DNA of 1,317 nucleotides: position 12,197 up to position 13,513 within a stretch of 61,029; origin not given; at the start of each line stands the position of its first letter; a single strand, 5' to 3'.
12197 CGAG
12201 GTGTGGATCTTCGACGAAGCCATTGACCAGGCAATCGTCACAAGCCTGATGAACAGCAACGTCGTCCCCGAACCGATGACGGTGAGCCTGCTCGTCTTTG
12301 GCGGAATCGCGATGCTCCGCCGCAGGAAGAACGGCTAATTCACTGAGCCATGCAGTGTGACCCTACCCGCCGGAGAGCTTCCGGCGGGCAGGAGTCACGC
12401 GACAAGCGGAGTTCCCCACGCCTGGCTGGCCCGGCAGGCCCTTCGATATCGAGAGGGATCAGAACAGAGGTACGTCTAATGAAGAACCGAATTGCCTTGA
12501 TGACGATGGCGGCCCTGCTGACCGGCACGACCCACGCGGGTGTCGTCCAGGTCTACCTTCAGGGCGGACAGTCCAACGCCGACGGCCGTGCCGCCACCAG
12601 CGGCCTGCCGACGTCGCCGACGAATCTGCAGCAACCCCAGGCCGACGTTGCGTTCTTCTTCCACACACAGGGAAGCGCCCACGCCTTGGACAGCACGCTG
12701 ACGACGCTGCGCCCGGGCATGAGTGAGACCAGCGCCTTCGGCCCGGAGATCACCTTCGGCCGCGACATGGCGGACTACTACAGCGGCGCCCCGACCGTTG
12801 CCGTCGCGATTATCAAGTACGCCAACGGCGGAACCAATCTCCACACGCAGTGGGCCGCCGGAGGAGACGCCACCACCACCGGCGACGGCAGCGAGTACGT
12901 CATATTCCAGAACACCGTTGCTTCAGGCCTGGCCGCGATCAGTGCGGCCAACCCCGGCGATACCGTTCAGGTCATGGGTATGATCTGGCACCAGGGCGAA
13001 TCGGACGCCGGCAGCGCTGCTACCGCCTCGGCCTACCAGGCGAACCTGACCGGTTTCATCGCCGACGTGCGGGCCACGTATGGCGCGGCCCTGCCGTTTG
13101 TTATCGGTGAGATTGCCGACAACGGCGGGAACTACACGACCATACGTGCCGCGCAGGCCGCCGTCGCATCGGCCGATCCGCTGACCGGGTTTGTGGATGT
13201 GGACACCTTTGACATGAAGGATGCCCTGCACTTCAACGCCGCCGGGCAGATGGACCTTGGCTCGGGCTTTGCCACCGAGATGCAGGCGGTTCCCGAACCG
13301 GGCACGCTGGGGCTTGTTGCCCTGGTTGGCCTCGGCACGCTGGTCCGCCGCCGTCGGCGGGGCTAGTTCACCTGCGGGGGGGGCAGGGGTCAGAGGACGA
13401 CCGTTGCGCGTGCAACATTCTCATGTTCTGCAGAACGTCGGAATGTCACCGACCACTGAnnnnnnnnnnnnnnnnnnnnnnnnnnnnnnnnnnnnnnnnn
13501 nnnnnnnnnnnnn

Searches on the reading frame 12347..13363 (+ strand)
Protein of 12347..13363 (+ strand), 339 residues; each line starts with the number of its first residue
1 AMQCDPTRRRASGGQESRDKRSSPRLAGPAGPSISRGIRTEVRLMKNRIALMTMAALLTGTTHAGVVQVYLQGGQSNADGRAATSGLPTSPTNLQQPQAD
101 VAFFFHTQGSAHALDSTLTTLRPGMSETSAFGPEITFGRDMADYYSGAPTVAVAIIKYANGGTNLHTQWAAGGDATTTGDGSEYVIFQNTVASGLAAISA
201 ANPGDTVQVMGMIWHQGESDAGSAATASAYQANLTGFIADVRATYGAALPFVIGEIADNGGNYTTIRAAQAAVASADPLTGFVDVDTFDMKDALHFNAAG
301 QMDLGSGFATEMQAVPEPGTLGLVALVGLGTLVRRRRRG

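Call 69: search_protein_families(library=pfam, proteins=[window:12347-13363:+], max_evalue=0.00001)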
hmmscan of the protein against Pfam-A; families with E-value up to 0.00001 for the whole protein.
window:12347-13363:+ (339 aa): 1 family
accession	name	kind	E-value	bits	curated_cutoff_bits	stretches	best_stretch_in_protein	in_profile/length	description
PF03629.24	SASA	-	6.8e-34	117.9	24.8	1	67-312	2-224/226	Carbohydrate esterase, sialic acid-specific acetylesterase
